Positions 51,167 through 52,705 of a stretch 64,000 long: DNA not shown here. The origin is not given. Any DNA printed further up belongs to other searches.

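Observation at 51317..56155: A self-contained FkbH/ACP/AcpS acyl-loading set with an AAC(3)-methyltransferase fusion suggests an O-methyl-glyceroyl-type decoration of a nonulosonic acid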

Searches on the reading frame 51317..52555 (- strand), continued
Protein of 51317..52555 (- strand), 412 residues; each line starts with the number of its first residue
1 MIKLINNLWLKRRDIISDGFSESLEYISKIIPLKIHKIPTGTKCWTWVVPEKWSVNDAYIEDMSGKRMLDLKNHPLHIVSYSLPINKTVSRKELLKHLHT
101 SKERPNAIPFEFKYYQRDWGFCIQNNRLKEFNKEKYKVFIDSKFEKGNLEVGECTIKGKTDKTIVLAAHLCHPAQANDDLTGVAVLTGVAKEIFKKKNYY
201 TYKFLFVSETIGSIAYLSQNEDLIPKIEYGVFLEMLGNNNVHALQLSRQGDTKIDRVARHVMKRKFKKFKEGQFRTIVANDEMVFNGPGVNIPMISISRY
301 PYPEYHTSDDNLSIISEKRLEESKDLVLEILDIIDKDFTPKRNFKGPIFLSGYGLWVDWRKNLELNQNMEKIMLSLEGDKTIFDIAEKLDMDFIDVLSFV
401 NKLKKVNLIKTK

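Call 47: search_protein_families(library=pfam, proteins=[L005:6791-7531:+, L005:11223-11915:+, L015:11250-13151:+, L015:15191-15595:+, L015:15592-16335:+, L033:5326-7191:+, L033:7188-10004:+, L022:4687-5625:+, L046:12206-13972:+, L038:5159-7033:+], max_evalue=0.001)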
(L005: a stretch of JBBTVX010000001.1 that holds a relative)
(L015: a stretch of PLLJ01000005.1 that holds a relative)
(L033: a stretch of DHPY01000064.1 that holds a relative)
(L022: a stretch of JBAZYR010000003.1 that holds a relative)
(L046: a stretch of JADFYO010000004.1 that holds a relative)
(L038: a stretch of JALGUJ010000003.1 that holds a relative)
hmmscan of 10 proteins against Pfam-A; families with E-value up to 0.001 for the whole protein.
L005:6791-7531:+ (246 aa): 2 families
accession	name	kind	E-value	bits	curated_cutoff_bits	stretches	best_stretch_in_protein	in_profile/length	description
PF05711.17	TylF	-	1.8e-12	47.5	23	1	61-210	92-230/264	Macrocin-O-methyltransferase (TylF)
PF13578.12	Methyltransf_24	-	3e-07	31.7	26.3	1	65-209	1-105/105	Methyltransferase domain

L005:11223-11915:+ (230 aa): 10 families
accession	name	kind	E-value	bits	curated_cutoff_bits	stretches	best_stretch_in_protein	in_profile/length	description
PF13649.12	Methyltransf_25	-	5e-18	66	27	1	54-147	1-96/97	Methyltransferase domain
PF08241.18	Methyltransf_11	-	6.9e-17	62.3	21.2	1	55-149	1-92/95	Methyltransferase domain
PF13847.12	Methyltransf_31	-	1e-12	48.4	27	1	51-152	4-109/145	Methyltransferase domain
PF01209.24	Ubie_methyltran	-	6.5e-09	35.9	20.1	1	49-153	46-152/233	ubiE/COQ5 methyltransferase family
PF08242.18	Methyltransf_12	-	6.8e-08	33.6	30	1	55-147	1-95/98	Methyltransferase domain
PF13489.12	Methyltransf_23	-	9.1e-08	32.4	27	1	48-163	20-124/164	Methyltransferase domain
PF05175.20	MTS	-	4.4e-07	30.1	23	1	45-121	26-104/170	Methyltransferase small domain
PF03848.20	TehB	-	1.7e-06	28.1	20.4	1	45-153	25-133/193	Tellurite resistance protein TehB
PF02353.26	CMAS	-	8.7e-05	22.4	27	1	53-149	65-161/273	Mycolic acid cyclopropane synthetase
PF06325.19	PrmA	-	0.00013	22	22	0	50-120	161-231/296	Ribosomal protein L11 methyltransferase (PrmA)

L015:11250-13151:+ (633 aa): 1 family
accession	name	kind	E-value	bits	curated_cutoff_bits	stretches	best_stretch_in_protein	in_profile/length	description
PF02350.25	Epimerase_2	-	0.00053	19.4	30.6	0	444-602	195-346/347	UDP-N-acetylglucosamine 2-epimerase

L015:15191-15595:+ (134 aa): 3 families
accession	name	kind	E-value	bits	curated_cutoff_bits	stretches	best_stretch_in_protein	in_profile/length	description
PF01575.25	MaoC_dehydratas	-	8.8e-20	71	27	1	15-115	15-116/123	MaoC like domain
PF13452.11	FAS1_DH_region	-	2.3e-06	28.2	22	1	18-124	14-130/132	FAS1-like, dehydratase domain region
PF03061.28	4HBT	-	0.00082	20.1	20.6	0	73-108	29-64/79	Thioesterase superfamily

L015:15592-16335:+ (247 aa): 5 families
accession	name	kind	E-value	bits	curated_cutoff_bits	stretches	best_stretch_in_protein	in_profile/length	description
PF13561.12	adh_short_C2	-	1.7e-38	133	27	1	16-245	6-236/236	Enoyl-(Acyl carrier protein) reductase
PF00106.31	adh_short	-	2.4e-24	86.3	26.6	1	7-194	1-189/195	short chain dehydrogenase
PF05368.20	NmrA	-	7.7e-05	22.9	27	1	6-71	2-67/298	NmrA-like family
PF01370.27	Epimerase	-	0.00013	21.9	20.9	1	9-89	1-73/240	NAD dependent epimerase/dehydratase family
PF08659.16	KR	-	0.00029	21.3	22.6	1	9-108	3-107/180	KR domain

L033:5326-7191:+ (621 aa): 2 families
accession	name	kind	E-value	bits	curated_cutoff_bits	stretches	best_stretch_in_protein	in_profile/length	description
PF00534.26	Glycos_transf_1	-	7.8e-05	22.7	26.4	1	493-587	65-165/172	Glycosyl transferases group 1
PF02350.25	Epimerase_2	-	0.00017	21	30.6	1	394-614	134-346/347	UDP-N-acetylglucosamine 2-epimerase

L033:7188-10004:+ (938 aa): 2 families
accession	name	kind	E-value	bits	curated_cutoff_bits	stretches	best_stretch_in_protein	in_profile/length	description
PF02522.19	Antibiotic_NAT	-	1.2e-34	120.3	25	1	109-321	1-230/232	Aminoglycoside 3-N-acetyltransferase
PF00702.32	Hydrolase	-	0.00037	21.4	26.4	0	619-697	102-181/191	haloacid dehalogenase-like hydrolase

L022:4687-5625:+ (312 aa): 0 families

L046:12206-13972:+ (588 aa): 0 families

L038:5159-7033:+ (624 aa): 0 families

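Call 50: search_protein_families(library=pfam, proteins=[L059:4623-6293:+, L059:6290-6760:+, L059:6747-7187:+, L059:7379-8653:+, L059:8646-9131:+, L059:11316-13598:+, L031:3150-4169:+, L031:1021-3153:+, L059:2734-4620:+, L031:5497-7839:+], max_evalue=0.001)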
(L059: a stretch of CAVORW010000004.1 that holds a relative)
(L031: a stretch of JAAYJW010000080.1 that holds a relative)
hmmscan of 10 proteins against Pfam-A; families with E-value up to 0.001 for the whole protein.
L059:4623-6293:+ (556 aa): 1 family
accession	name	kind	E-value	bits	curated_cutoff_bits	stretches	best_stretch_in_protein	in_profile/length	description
PF05159.20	Capsule_synth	-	1.7e-06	28.2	20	1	312-446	139-267/310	Capsule polysaccharide biosynthesis protein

L059:6290-6760:+ (156 aa): 1 family
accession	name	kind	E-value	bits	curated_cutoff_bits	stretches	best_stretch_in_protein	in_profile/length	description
PF08003.17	Methyltransf_9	-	0.00092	18.7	23.8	0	48-86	105-144/315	Protein of unknown function (DUF1698)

L059:6747-7187:+ (146 aa): 2 families
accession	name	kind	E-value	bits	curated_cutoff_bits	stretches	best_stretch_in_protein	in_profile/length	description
PF08241.18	Methyltransf_11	-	3.8e-06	27.9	21.2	1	4-53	47-93/95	Methyltransferase domain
PF13649.12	Methyltransf_25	-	5.1e-05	24.3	27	1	3-50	50-96/97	Methyltransferase domain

L059:7379-8653:+ (424 aa): 1 family
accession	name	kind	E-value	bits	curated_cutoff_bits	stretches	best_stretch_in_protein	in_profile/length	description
PF00587.30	tRNA-synt_2b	-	4e-06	27.4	29.3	1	259-407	37-179/179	tRNA synthetase class II core domain (G, H, P, S and T)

L059:8646-9131:+ (161 aa): 5 families
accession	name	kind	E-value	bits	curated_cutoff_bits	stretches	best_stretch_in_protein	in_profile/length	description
PF00583.31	Acetyltransf_1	-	1.2e-12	48.5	20.7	1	42-145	19-116/116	Acetyltransferase (GNAT) family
PF13302.13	Acetyltransf_3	-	5.6e-07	30.8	25.4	1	5-146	3-138/138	Acetyltransferase (GNAT) domain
PF13508.13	Acetyltransf_7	-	4.8e-06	27.3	27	1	58-146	4-83/84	Acetyltransferase (GNAT) domain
PF08445.16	FR47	-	2.7e-05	24.5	22.1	1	88-151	21-83/86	FR47-like protein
PF13420.13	Acetyltransf_4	-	0.00025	21.5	24.3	1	7-151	2-140/155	Acetyltransferase (GNAT) domain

L059:11316-13598:+ (760 aa): 3 families
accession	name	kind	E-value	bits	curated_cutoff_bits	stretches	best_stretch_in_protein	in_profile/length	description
PF00905.27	Transpeptidase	-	4.9e-53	180.7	22.1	1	396-728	1-299/299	Penicillin binding protein transpeptidase domain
PF03717.20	PBP_dimer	-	1.1e-21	78.4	24.4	1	191-361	3-176/180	Penicillin-binding Protein dimerisation domain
PF05223.17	MecA_N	-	1.4e-10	41.9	22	1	66-176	2-113/117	NTF2-like N-terminal transpeptidase domain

L031:3150-4169:+ (339 aa): 2 families
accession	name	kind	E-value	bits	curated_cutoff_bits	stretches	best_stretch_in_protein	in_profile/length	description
PF02522.19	Antibiotic_NAT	-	5.3e-32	111.7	25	1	109-321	1-230/232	Aminoglycoside 3-N-acetyltransferase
PF00550.31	PP-binding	-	7.5e-07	29.8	20.8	1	6-74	1-67/67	Phosphopantetheine attachment site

L031:1021-3153:+ (710 aa): 1 family
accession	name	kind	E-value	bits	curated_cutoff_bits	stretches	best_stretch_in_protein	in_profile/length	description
PF02350.25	Epimerase_2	-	6e-05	22.5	30.6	1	483-684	142-344/347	UDP-N-acetylglucosamine 2-epimerase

L059:2734-4620:+ (628 aa): 3 families
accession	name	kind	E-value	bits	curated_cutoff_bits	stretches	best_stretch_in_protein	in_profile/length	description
PF03102.20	NeuB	-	2e-85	286.6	22.1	1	37-272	1-240/241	NeuB family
PF01261.30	AP_endonuc_2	-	8e-30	104.8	31.1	1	398-607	39-235/249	Xylose isomerase-like TIM barrel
PF08666.17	SAF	-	5e-08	33.8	21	1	290-345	3-62/63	SAF domain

L031:5497-7839:+ (780 aa): 2 families
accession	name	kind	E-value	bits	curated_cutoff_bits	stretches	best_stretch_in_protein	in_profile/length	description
PF16126.11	DUF4838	-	7.1e-81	272.3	26.6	1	130-474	1-324/325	Domain of unknown function (DUF4838)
PF03648.19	Glyco_hydro_67N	-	0.00063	20.4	24.3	0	31-121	23-120/120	Glycosyl hydrolase family 67 N-terminus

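Call 66: search_dna_similar(query=window:51317-52555:-, collection=plasmids, mode=protein, max_rows=25)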
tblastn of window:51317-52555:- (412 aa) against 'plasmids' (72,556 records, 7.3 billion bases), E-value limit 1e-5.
Records with a match: 42; places in all: 42; records where one place covers at least 80% of the query: 42.
Best place of each record, by identity: <60% 42.
By first word of the organism name: Sinorhizobium 8; Rhizobium 8; Shinella 6; Mesorhizobium 4; Streptomyces 3; Agrobacterium 2; Solidesulfovibrio 1; Ochrobactrum 1; Paroceanicella 1; Qingshengfaniella 1; and 7 more.
By predicted mobility (MOB-suite, as given by PLSDB): non-mobilizable 33; conjugative 7; mobilizable 2.
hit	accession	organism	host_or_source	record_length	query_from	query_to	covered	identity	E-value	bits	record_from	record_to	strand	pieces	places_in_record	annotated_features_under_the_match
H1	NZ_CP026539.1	Solidesulfovibrio carbinolicus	-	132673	1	409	99%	40.4%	3e-105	348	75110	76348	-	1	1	DUF4910 domain-containing protein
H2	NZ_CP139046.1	Streptomyces sp. KN37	whole organism,Kanas soil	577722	1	411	100%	33.3%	4e-81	279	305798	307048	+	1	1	DUF4910 domain-containing protein | hypothetical protein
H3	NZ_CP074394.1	Agrobacterium salinitolerans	Cotton,tiaaue sample,root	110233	4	412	99%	33.3%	4e-72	253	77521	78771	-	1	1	DUF4910 domain-containing protein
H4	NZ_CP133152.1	Sinorhizobium chiapasense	Acaciella angustissima,cell culture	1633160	3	409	99%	33.4%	4e-75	261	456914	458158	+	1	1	none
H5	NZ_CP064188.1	Rhizobium sp. 007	Onobrychis viciifolia,cell culture,root ...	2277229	1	337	82%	40.3%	4e-79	273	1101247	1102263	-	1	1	none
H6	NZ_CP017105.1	Rhizobium gallicum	Phaseolus vulgaris,Whole ...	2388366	1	337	82%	40.3%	5e-79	273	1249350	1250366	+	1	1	none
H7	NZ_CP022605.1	Ochrobactrum quorumnocens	cell culture,rhizosphere of potato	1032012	3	409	99%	33.2%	2e-77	268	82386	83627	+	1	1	record has no annotation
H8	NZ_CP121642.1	Rhizobium sp. CC1099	Onobrychis viciifolia,cell culture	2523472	1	337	82%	40.0%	7e-79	272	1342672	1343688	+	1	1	none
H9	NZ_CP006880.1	Rhizobium gallicum bv. gallicum R602sp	Phaseolus vulgaris,whole ...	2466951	1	337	82%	40.0%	8e-79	272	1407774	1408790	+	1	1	record has no annotation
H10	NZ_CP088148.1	Mesorhizobium ciceri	Cicer arietinum L.,cell culture,radical ...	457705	3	412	100%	32.9%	1e-71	251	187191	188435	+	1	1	DUF4910 domain-containing protein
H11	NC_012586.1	Sinorhizobium fredii NGR234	-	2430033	1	409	99%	32.9%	2e-71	251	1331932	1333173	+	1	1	record has no annotation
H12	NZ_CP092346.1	Rhizobium gallicum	Phaseolus vulgaris,Cell culture,nodule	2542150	1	337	82%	39.7%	1e-77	268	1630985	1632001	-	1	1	none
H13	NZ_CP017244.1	Rhizobium etli 8C-3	Phaseolus vulgaris,cell culture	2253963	1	337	82%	39.7%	4e-77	267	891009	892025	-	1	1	record has no annotation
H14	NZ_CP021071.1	Mesorhizobium sp. WSM1497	Biserrula pelecinus L.,cell ...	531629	4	409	99%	32.9%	5e-71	249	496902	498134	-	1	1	DUF4910 domain-containing protein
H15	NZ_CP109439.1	Streptomyces sp. NBC_01483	-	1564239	1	411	100%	32.5%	2e-82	283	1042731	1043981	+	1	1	none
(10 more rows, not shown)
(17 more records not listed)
